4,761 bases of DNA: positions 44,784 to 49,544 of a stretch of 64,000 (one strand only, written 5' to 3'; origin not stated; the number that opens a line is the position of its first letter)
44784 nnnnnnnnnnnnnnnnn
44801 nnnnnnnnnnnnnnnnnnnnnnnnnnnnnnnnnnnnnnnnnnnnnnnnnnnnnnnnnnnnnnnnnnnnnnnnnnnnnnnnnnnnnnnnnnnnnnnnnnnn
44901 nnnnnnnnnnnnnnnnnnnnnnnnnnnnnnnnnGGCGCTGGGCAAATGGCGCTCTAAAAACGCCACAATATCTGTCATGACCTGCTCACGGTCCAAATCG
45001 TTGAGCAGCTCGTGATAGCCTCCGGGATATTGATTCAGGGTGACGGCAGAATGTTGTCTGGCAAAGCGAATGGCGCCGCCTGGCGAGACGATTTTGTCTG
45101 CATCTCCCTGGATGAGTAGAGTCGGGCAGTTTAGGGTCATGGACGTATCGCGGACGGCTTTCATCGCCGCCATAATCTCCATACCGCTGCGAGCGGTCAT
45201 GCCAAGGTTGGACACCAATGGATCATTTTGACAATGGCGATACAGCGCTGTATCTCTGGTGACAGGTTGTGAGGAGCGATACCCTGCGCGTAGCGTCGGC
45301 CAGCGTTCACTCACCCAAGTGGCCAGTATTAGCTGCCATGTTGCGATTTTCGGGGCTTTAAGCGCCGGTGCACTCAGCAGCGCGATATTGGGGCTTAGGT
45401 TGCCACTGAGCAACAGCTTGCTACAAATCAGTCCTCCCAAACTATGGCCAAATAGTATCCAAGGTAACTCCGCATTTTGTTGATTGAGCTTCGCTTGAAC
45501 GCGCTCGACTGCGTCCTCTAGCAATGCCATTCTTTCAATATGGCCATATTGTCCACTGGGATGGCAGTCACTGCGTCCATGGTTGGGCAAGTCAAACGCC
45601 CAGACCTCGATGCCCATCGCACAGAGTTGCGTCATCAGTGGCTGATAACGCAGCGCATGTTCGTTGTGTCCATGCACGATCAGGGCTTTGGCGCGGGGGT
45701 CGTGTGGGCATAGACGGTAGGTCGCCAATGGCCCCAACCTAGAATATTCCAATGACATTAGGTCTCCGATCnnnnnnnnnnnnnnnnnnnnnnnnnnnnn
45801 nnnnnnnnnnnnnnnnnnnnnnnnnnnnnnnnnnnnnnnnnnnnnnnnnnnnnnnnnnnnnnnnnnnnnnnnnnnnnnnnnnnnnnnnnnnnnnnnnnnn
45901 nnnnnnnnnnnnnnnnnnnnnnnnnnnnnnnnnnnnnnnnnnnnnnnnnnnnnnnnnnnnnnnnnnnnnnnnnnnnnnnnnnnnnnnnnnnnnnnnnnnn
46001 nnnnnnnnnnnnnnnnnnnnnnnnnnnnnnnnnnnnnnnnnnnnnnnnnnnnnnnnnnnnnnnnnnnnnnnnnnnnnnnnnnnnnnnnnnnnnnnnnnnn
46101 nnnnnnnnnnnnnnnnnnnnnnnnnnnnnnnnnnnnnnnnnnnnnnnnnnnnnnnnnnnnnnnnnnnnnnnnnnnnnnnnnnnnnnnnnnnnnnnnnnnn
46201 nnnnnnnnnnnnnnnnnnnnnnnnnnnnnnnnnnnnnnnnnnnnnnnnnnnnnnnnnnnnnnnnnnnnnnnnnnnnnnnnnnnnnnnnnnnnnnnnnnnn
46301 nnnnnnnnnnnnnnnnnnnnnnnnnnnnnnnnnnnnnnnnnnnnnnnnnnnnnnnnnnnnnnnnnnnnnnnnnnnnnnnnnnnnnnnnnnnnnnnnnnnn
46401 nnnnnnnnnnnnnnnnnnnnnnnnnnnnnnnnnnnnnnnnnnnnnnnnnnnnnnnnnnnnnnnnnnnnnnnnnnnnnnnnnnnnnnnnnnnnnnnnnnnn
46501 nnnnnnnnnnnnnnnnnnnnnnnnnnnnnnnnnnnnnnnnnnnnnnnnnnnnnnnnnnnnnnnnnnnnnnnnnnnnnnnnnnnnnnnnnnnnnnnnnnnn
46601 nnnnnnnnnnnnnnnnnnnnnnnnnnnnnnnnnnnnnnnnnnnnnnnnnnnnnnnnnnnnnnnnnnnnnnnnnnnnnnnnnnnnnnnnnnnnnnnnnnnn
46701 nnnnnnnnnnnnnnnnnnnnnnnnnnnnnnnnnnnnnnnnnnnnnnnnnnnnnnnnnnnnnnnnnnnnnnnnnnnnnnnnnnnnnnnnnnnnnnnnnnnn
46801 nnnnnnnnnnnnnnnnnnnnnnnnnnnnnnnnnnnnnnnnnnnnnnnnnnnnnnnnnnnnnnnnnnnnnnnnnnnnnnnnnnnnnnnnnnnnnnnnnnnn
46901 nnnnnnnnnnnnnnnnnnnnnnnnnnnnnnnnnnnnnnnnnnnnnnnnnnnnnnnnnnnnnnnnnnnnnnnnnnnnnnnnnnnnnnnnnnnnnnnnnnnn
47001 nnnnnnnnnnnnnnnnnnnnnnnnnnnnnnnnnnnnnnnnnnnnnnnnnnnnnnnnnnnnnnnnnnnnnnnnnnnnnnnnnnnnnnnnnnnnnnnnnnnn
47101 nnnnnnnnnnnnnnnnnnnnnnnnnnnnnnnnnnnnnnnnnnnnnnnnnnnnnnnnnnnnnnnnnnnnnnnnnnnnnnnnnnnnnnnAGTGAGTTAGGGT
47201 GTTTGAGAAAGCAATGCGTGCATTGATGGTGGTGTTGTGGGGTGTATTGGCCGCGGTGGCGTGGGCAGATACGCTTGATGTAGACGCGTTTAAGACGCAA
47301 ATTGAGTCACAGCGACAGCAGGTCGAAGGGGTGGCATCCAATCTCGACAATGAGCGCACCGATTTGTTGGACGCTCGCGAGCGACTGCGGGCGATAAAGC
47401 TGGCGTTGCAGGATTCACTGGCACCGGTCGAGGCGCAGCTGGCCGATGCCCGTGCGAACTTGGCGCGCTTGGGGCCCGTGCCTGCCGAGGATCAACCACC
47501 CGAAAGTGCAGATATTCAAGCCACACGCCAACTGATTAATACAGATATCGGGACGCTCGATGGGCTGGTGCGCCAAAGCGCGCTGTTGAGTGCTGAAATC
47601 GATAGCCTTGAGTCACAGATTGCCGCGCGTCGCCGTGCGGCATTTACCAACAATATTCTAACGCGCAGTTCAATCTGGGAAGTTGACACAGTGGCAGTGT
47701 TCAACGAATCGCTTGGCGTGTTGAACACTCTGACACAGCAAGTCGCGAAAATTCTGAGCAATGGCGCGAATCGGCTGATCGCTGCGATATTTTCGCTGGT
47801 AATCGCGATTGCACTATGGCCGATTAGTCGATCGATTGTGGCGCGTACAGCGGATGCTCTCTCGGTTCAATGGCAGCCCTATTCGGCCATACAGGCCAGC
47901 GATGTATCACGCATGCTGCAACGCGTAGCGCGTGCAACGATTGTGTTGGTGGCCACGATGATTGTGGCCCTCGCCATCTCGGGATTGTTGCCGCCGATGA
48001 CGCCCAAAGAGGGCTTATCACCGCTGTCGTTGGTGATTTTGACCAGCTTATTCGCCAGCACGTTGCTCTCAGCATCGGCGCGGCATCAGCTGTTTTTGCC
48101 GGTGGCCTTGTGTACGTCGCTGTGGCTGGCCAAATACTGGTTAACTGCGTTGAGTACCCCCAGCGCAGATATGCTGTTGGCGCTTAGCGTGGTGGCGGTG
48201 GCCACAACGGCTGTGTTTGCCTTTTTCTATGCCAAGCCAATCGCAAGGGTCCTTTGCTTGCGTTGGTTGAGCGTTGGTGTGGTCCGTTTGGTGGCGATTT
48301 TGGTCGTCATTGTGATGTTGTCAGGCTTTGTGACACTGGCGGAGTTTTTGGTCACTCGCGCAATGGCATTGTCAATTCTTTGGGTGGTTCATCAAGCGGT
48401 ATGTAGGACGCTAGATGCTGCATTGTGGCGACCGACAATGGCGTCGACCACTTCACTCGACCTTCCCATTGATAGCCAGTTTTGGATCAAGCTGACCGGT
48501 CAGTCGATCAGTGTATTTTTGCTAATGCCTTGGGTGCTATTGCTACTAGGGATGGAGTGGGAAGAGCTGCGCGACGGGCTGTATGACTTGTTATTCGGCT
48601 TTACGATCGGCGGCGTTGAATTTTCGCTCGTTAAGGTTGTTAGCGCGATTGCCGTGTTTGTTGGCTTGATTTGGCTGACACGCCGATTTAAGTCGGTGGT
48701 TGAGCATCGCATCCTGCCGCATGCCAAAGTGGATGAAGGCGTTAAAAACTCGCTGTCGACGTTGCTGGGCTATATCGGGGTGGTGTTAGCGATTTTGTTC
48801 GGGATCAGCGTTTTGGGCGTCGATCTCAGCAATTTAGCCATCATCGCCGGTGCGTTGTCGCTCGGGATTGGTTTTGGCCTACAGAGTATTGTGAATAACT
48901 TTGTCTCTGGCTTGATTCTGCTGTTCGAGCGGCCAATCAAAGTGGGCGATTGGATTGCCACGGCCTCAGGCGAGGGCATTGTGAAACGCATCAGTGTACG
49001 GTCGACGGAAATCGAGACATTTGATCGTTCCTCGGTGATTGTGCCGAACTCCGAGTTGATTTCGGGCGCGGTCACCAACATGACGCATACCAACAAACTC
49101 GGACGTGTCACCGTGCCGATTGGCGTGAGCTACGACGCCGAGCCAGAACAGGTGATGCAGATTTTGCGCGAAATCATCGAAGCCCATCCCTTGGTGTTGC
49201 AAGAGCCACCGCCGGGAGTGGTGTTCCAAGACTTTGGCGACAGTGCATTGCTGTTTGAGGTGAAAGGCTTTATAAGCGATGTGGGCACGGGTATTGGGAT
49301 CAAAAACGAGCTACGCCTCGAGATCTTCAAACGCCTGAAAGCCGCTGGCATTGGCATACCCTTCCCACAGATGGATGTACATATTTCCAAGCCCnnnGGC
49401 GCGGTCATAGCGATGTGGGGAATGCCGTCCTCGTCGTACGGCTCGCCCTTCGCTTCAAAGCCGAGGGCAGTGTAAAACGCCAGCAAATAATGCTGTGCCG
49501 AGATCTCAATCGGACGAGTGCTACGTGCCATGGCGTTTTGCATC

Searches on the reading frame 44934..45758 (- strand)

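Call 33: search_protein_families(library=pfam, proteins=[window:44934-45758:-], max_evalue=0.00001)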
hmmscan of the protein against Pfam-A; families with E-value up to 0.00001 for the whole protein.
window:44934-45758:- (275 aa): 4 families
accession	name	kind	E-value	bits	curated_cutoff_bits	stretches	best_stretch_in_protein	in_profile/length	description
PF12146.15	Hydrolase_4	-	6e-50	170.2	27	1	20-256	2-239/239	Serine aminopeptidase, S33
PF00561.26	Abhydrolase_1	-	2.2e-14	54.2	25.8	1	26-157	4-128/245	alpha/beta hydrolase fold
PF12697.13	Abhydrolase_6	-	3.4e-13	51.2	26.3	1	26-251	2-205/217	Alpha/beta hydrolase family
PF20408.4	Abhydrolase_11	-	5.5e-07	29.9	27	0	32-121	14-99/193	Alpha/beta hydrolase domain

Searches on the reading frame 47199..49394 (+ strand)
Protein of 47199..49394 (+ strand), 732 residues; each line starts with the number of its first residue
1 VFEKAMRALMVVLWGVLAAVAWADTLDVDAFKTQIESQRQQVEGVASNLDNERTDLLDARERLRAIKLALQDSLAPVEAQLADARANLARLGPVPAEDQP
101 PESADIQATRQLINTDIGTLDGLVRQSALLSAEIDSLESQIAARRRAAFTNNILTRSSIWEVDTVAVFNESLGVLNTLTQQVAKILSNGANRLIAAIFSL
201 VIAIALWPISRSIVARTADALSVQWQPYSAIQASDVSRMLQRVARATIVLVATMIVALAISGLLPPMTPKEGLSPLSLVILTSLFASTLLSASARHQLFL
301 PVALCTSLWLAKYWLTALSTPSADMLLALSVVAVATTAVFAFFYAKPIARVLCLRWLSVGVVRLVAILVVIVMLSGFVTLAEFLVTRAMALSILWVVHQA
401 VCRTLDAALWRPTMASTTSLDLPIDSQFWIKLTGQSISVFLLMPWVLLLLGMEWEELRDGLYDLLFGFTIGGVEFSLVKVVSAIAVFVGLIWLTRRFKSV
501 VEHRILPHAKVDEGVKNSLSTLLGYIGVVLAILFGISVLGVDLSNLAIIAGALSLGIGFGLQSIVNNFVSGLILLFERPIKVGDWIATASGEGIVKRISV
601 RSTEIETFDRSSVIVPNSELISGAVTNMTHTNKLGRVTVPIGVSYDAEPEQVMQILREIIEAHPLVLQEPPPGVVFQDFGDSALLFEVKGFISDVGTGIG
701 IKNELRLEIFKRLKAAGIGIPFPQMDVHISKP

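Call 50: search_protein_families(library=pfam, proteins=[window:47199-49394:+], max_evalue=0.00001)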
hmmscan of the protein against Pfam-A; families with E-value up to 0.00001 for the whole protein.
window:47199-49394:+ (732 aa): 2 families
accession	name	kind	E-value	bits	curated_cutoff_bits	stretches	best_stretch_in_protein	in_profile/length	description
PF00924.24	MS_channel_2nd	-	5.7e-23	81.3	20.2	1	564-630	2-68/68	Mechanosensitive ion channel, beta-domain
PF21082.3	MS_channel_3rd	-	4.9e-15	56.2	21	1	637-720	1-88/88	Mechanosensitive ion channel MscS, C-terminal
